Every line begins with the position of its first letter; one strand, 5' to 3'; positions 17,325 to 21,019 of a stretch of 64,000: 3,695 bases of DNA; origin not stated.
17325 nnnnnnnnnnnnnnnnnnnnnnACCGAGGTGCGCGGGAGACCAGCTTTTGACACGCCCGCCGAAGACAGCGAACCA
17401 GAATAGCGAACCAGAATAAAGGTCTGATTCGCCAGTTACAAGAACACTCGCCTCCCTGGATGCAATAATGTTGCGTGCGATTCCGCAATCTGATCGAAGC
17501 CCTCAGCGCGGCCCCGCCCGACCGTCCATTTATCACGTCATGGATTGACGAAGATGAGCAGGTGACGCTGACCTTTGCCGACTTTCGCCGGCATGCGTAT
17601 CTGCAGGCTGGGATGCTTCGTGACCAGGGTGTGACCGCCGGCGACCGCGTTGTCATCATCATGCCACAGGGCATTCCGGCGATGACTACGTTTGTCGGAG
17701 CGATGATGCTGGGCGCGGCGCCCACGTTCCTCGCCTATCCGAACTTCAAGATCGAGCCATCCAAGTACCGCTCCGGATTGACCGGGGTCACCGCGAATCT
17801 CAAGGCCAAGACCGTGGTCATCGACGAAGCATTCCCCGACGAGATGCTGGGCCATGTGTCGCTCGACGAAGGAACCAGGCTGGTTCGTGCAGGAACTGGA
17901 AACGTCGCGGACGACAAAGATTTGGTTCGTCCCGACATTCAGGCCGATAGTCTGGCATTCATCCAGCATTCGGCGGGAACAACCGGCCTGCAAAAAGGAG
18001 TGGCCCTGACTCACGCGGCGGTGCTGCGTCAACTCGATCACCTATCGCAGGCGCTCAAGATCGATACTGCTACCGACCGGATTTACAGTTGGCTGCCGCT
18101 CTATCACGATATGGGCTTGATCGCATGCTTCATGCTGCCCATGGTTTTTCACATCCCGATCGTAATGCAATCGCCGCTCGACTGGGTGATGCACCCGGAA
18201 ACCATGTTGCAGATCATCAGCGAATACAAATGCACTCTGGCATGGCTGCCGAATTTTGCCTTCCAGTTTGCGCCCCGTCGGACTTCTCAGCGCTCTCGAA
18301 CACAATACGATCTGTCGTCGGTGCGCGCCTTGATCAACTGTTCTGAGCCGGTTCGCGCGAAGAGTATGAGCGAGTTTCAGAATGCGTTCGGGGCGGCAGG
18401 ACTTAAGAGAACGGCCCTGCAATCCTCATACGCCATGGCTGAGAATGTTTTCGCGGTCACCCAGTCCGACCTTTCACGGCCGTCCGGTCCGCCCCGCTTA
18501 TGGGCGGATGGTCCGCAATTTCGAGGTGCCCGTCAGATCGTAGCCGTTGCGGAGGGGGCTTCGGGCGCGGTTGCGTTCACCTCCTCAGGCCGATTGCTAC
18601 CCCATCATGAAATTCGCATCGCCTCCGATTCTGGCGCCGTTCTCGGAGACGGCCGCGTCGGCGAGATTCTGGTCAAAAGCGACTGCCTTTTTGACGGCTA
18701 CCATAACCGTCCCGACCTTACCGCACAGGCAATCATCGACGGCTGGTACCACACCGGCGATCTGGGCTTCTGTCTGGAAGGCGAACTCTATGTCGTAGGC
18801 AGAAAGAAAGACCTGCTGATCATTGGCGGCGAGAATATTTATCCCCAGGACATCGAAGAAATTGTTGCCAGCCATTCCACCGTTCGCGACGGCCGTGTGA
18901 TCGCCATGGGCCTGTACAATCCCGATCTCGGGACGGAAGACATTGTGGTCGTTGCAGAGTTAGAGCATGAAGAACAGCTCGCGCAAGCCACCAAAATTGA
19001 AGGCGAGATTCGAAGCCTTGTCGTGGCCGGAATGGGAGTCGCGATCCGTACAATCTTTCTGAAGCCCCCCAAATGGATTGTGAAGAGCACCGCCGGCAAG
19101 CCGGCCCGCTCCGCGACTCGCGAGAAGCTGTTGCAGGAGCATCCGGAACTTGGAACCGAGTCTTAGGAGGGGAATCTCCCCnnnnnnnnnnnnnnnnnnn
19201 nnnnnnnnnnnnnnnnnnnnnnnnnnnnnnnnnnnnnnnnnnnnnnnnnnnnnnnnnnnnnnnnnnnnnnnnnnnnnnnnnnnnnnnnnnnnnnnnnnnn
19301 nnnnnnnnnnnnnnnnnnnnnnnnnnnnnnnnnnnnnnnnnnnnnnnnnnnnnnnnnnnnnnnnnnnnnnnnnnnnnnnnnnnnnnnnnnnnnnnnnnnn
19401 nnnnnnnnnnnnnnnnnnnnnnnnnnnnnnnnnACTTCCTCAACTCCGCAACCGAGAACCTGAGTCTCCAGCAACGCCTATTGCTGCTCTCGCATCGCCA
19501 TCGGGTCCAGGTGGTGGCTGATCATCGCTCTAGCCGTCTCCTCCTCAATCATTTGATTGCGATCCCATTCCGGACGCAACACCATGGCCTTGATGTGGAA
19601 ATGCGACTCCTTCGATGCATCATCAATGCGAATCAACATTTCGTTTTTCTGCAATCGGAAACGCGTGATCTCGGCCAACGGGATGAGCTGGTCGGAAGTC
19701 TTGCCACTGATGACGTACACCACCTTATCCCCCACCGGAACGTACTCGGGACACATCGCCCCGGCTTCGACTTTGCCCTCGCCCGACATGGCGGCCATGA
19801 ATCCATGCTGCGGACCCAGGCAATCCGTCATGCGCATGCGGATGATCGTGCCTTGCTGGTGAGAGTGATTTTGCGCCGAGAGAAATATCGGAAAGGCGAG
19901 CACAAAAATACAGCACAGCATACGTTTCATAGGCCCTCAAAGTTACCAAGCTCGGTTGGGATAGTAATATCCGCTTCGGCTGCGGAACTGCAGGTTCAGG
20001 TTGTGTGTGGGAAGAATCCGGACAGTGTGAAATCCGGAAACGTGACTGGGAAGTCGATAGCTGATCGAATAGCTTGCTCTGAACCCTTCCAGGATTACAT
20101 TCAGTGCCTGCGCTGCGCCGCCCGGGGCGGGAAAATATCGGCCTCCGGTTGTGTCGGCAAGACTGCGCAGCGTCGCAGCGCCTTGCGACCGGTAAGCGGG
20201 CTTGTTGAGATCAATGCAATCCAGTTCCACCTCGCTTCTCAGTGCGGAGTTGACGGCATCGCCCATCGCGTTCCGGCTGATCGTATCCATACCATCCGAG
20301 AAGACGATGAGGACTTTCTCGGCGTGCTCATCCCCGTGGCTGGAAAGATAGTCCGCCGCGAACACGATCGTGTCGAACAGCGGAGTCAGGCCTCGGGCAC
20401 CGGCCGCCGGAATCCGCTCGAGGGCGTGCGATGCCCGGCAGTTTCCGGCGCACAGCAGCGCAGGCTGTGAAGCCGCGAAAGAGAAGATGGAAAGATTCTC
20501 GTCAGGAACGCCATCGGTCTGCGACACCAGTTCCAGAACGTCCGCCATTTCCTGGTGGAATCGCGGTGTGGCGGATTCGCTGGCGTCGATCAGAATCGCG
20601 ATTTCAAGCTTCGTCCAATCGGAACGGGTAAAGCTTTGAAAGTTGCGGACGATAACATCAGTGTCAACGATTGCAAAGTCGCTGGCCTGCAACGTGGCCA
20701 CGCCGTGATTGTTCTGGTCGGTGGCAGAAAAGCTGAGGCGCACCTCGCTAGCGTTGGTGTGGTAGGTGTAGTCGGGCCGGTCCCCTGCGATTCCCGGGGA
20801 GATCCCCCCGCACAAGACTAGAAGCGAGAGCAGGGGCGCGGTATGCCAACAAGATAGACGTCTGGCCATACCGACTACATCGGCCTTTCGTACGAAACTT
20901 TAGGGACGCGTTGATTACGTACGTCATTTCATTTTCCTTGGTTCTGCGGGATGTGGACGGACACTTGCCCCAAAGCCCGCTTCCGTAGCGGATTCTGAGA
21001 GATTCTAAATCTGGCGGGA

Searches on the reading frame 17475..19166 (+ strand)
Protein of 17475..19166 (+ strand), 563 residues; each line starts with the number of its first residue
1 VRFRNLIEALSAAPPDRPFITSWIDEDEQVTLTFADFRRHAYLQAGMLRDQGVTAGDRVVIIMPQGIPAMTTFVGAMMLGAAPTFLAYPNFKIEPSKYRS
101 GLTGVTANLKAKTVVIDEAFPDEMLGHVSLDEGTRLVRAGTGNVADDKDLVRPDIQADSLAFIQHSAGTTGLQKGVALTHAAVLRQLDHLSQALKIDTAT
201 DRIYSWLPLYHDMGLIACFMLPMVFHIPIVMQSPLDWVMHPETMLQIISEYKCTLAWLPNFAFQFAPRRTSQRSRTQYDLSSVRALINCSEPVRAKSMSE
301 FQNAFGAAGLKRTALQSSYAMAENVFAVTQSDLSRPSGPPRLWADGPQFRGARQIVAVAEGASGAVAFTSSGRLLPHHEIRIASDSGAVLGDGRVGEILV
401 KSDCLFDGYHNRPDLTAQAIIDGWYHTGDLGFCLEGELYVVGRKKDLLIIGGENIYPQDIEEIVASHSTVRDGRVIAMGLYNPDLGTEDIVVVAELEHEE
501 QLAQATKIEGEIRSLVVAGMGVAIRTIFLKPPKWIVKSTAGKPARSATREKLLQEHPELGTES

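Call 83: search_protein_families(library=pfam, proteins=[window:17475-19166:+], max_evalue=0.00001)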
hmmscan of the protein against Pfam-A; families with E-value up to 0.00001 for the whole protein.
window:17475-19166:+ (563 aa): 1 family
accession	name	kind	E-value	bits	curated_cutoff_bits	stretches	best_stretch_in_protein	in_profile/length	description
PF00501.34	AMP-binding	-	2.8e-52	178.2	29.9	1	12-410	6-384/384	AMP-binding enzyme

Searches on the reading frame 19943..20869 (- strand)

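Call 83: search_protein_families(library=pfam, proteins=[window:19943-20869:-], max_evalue=0.00001)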
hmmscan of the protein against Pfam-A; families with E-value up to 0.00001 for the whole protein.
window:19943-20869:- (308 aa): 1 family
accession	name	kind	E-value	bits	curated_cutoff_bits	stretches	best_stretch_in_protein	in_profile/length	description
PF13519.12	VWA_2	-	6.4e-06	27.2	27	0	91-193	2-106/107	von Willebrand factor type A domain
